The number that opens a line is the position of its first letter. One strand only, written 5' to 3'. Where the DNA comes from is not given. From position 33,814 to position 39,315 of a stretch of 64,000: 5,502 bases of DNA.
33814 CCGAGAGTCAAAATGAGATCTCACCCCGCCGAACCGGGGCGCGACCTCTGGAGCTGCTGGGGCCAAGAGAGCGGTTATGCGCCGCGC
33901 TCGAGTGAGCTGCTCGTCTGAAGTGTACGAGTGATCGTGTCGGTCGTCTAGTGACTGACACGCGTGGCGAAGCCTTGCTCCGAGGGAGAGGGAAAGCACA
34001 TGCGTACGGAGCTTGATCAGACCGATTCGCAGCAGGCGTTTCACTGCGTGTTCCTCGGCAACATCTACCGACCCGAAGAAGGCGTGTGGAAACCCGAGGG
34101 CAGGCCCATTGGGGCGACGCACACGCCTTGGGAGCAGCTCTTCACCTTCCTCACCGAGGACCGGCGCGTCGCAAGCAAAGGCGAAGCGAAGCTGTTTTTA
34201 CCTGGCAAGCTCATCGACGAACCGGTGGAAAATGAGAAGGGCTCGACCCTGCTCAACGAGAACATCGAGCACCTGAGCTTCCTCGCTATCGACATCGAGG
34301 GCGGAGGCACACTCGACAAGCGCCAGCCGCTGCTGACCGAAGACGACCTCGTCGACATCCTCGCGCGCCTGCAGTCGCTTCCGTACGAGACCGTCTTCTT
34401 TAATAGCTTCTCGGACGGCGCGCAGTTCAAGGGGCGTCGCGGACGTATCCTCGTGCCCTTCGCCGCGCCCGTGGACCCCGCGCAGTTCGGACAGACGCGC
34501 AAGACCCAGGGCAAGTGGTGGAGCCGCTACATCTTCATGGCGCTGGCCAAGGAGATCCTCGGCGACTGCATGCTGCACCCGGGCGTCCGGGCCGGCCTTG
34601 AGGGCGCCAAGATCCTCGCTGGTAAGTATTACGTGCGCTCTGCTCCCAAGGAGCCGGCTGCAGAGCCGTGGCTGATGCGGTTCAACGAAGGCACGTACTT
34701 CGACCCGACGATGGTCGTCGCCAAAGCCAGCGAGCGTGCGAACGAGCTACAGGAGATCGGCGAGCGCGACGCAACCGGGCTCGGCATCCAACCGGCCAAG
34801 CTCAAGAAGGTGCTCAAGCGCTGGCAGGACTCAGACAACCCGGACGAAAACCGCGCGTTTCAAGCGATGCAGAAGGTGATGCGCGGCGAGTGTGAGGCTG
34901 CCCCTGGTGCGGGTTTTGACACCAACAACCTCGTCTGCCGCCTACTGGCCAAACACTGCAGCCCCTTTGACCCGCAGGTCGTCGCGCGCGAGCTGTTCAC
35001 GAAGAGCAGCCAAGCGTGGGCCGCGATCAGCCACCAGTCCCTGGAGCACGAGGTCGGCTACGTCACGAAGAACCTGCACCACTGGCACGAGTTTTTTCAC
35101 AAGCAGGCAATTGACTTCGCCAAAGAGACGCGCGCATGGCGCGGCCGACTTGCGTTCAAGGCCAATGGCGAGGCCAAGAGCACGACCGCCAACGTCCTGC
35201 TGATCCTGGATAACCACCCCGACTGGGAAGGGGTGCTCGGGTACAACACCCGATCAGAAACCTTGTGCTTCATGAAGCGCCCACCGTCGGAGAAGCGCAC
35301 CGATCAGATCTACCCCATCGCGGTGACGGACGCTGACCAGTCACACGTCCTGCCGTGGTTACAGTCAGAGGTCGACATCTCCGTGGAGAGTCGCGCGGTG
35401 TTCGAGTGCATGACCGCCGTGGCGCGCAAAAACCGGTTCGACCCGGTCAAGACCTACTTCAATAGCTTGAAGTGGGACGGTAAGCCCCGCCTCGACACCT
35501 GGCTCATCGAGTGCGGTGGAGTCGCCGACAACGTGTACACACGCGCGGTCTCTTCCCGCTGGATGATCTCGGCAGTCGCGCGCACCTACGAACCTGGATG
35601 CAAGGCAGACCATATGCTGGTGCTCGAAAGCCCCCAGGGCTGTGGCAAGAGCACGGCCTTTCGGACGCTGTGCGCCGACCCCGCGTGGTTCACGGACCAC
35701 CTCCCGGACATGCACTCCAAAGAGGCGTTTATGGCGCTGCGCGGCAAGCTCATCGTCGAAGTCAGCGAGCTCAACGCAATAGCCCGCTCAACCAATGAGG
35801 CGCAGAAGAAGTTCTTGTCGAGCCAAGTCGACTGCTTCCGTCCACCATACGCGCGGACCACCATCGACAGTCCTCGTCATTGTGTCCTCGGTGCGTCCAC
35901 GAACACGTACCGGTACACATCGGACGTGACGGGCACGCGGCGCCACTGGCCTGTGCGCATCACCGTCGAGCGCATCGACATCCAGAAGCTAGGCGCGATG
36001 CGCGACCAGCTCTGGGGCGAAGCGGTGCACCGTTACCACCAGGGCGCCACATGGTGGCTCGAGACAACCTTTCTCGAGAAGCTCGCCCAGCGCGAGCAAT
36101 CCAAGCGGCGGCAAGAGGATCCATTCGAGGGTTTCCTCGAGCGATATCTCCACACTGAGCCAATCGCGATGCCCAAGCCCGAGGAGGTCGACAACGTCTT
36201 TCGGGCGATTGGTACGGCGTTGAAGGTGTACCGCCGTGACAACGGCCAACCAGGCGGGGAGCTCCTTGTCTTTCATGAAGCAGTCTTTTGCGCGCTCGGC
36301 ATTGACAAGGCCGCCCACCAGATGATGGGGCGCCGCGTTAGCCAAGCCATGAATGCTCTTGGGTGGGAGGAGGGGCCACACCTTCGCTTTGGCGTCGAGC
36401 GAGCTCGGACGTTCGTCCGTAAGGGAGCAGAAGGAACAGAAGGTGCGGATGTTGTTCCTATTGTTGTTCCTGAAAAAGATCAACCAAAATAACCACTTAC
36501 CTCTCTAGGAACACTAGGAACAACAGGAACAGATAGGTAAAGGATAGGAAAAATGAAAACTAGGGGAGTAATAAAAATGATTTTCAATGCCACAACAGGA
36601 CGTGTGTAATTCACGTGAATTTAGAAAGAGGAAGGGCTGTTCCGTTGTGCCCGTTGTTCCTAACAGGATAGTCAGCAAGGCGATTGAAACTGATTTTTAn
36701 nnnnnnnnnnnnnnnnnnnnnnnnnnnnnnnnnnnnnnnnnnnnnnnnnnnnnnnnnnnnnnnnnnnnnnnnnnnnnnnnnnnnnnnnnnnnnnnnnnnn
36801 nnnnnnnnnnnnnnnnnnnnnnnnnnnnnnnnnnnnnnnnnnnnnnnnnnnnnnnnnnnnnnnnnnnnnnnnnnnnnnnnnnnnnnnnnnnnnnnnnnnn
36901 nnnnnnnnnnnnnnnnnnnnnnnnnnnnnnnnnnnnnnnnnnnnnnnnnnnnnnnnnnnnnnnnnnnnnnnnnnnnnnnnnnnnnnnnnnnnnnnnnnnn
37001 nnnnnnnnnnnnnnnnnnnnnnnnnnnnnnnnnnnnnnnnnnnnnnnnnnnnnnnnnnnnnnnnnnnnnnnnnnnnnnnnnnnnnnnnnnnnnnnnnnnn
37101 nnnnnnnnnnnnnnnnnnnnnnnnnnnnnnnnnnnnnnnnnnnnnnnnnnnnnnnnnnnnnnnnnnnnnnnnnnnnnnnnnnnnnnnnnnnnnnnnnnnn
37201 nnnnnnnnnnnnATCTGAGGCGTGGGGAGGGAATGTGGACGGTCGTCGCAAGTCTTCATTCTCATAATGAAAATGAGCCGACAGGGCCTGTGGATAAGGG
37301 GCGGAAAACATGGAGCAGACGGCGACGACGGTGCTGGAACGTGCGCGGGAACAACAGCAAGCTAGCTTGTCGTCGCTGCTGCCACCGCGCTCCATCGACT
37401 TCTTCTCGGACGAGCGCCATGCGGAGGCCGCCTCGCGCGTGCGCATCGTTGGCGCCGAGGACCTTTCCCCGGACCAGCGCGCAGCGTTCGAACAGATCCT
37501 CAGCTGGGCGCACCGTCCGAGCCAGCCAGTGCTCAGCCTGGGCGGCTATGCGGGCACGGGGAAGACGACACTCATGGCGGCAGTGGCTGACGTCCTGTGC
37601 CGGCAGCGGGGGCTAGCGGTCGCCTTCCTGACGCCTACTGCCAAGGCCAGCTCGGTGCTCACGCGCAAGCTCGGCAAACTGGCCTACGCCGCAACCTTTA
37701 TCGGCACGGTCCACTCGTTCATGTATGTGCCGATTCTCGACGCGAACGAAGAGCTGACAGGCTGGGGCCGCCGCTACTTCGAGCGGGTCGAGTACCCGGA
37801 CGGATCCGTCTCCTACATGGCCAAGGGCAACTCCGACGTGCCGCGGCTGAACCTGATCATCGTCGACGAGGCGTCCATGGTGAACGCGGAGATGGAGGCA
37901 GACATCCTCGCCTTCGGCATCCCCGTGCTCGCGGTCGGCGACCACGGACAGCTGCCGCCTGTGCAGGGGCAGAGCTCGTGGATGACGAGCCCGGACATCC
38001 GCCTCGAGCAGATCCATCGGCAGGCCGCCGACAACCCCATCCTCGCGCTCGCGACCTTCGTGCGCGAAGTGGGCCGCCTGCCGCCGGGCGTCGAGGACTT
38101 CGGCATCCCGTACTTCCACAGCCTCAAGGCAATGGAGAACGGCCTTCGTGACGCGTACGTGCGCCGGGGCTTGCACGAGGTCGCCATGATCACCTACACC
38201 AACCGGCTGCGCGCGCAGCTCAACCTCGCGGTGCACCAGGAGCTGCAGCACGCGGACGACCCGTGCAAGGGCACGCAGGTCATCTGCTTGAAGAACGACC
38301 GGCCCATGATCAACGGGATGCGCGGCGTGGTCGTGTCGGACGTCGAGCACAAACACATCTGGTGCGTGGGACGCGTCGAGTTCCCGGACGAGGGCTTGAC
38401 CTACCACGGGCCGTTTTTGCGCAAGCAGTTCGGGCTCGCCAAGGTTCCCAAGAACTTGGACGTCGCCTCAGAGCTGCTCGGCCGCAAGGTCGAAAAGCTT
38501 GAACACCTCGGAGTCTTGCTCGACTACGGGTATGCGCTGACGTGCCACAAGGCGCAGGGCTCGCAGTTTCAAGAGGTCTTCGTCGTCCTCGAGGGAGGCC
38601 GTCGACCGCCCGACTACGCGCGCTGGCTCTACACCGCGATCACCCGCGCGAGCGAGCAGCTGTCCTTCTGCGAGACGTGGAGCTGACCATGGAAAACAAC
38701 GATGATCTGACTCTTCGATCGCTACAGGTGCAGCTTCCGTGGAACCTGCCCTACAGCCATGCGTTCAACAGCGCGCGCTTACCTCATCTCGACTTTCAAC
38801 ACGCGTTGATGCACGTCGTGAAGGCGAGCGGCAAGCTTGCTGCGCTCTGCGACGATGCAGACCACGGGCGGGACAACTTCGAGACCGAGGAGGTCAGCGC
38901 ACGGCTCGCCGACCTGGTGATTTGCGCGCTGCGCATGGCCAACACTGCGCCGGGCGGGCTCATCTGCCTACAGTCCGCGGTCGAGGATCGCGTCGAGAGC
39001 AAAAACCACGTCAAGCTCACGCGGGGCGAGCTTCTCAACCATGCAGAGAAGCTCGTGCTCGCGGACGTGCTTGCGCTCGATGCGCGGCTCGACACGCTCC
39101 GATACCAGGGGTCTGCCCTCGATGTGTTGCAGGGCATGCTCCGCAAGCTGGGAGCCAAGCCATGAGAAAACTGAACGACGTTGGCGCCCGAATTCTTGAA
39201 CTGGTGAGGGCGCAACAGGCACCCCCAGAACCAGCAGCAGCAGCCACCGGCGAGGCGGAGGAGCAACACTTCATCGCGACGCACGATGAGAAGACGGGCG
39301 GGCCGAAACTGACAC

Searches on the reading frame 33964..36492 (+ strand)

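Call 10: search_protein_families(library=pfam, max_evalue=0.01, proteins=[window:33964-36492:+])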
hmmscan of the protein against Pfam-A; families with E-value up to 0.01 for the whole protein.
window:33964-36492:+ (842 aa): 2 families
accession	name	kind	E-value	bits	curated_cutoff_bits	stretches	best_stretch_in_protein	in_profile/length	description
PF05272.17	VapE-like_dom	-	8e-74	248.2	25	1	500-715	2-215/217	Virulence-associated protein E-like domain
PF19263.5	DUF5906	-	0.00057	21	27.6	1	555-660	2-114/114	Family of unknown function (DUF5906)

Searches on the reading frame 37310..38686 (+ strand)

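Call 10: search_protein_families(library=pfam, max_evalue=0.01, proteins=[window:37310-38686:+])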
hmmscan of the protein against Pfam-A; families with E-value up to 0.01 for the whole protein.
window:37310-38686:+ (458 aa): 11 families
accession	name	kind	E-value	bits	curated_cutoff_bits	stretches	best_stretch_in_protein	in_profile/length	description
PF13604.12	AAA_30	-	5.2e-21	75.7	27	1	52-242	2-159/191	AAA domain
PF13538.12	UvrD_C_2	-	2.1e-16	59.9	27.4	1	406-451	1-49/52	UvrD-like helicase C-terminal domain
PF13245.12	AAA_19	-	1.5e-14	54.7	25.1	1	72-218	11-132/134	AAA domain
PF05970.20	PIF1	-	3.1e-07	30.7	25.9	1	52-115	2-64/223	PIF1-like helicase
PF01443.25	Viral_helicase1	-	3.1e-06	27.6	21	1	398-454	173-227/228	Viral superfamily 1 RNA helicase core domain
PF13191.12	AAA_16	-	1.2e-05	26.3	32.6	1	56-134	8-73/167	AAA ATPase domain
PF25199.1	nSTAND_NTPase5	-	0.00013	22.2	34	1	63-121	32-90/145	Novel STAND NTPase 5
PF24883.2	NPHP3_N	-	0.00015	22.4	24.8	1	62-106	11-55/164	Nephrocystin 3, N-terminal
PF00580.27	UvrD-helicase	-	0.0026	17.9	23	1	70-140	12-88/271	UvrD/REP helicase N-terminal domain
PF01637.24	ATPase_2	-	0.005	17.1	33.2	1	58-119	6-66/225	ATPase domain predominantly from Archaea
PF13086.12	AAA_11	-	0.0057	16.9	27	0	180-218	214-253/257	AAA domain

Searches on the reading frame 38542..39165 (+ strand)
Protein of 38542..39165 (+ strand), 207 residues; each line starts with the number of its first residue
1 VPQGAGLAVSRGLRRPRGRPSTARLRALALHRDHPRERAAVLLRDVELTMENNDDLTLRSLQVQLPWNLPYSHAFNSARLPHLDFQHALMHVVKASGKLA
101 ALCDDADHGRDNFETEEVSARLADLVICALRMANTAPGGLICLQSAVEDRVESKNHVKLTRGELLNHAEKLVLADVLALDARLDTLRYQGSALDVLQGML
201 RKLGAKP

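Call 10: search_protein_families(library=pfam, max_evalue=0.01, proteins=[window:38542-39165:+])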
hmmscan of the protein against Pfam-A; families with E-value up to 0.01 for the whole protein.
window:38542-39165:+ (207 aa): 0 families

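Call 13: search_protein_families(library=phrogs, max_evalue=0.01, proteins=[window:38542-39165:+])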
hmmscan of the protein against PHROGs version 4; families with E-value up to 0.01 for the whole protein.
window:38542-39165:+ (207 aa): 1 family
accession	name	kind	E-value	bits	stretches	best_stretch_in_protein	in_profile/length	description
phrog_27761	-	unknown function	6.4e-29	101.6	1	56-160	1-108/109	-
